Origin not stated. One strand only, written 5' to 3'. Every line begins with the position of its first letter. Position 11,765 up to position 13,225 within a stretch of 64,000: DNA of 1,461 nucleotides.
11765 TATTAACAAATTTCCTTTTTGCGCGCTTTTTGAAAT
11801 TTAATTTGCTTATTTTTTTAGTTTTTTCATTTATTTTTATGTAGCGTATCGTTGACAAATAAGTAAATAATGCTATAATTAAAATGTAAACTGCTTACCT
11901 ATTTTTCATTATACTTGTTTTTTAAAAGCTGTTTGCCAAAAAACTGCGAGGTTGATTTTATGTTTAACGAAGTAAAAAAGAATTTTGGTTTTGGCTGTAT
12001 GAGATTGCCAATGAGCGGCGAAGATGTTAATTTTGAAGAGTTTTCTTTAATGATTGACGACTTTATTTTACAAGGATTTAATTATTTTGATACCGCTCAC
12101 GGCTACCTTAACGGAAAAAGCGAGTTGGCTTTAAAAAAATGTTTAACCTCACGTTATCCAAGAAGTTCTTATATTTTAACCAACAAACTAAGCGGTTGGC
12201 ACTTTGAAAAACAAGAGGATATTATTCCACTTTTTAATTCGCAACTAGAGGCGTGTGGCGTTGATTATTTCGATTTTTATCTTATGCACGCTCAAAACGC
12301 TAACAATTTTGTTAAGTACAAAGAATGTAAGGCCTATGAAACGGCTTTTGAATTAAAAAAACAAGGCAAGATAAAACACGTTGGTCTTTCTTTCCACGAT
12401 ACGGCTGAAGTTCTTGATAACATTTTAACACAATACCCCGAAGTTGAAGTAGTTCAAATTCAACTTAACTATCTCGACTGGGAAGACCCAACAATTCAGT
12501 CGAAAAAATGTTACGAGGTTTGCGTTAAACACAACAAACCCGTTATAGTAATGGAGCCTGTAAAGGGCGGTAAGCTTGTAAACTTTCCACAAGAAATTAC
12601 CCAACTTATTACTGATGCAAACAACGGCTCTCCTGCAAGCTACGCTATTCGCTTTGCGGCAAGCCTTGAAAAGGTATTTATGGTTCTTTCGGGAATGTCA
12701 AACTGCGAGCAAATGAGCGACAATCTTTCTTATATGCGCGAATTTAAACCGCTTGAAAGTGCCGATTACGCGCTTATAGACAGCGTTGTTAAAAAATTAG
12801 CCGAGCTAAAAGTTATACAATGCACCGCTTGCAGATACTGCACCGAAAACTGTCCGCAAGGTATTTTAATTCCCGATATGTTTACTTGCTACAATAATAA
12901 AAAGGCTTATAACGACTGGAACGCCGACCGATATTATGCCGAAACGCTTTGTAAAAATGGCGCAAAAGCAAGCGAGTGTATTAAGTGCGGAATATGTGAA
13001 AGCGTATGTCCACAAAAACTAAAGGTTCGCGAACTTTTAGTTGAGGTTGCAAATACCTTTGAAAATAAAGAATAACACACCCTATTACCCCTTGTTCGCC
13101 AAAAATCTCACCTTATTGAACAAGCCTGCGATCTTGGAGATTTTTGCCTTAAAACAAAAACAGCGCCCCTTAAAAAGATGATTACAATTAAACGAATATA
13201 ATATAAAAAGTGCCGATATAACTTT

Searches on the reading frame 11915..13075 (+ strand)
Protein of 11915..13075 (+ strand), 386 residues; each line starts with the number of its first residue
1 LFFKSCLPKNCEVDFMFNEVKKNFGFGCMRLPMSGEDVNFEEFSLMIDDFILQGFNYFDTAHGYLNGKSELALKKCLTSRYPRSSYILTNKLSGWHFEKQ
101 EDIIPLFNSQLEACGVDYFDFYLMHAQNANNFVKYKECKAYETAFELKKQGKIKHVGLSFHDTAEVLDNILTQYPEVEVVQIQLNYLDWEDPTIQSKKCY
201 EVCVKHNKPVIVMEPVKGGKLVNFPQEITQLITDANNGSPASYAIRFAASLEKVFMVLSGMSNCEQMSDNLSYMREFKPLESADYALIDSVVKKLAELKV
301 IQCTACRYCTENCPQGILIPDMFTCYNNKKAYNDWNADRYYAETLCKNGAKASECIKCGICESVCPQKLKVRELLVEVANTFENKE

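Call 61: search_protein_families(library=pfam, proteins=[window:11915-13075:+], max_evalue=0.001)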
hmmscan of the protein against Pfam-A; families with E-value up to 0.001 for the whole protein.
window:11915-13075:+ (386 aa): 12 families
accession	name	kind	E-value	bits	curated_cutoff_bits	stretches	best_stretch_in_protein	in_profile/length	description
PF00248.27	Aldo_ket_red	-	3e-39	135.3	24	1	25-292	3-290/291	Aldo/keto reductase family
PF13187.11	Fer4_9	-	3e-07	30.8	27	1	302-368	1-50/52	4Fe-4S dicluster domain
PF13534.11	Fer4_17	-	7e-07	30.1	22.2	1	302-369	1-60/61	4Fe-4S dicluster domain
PF14697.11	Fer4_21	-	2.6e-06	27.9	35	0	288-314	26-52/59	4Fe-4S dicluster domain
PF13484.11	Fer4_16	-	5e-05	24.4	30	1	302-367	1-65/66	4Fe-4S double cluster binding domain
PF13183.11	Fer4_8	-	6.7e-05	23.8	27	1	301-369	3-68/68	4Fe-4S dicluster domain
PF13237.11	Fer4_10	-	0.00015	22.1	25.5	0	302-366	8-53/53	4Fe-4S dicluster domain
PF00037.32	Fer4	-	0.00016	21.8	21.1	1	353-367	6-20/24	4Fe-4S binding domain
PF12838.12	Fer4_7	-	0.00018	22.3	27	0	302-368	1-51/52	4Fe-4S dicluster domain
PF12797.12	Fer4_2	-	0.00062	20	24.5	0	352-366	7-21/22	4Fe-4S binding domain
PF12837.12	Fer4_6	-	0.00077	19.8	25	0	355-366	9-20/24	4Fe-4S binding domain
PF13746.11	Fer4_18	-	0.00079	20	27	0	343-374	49-80/114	4Fe-4S dicluster domain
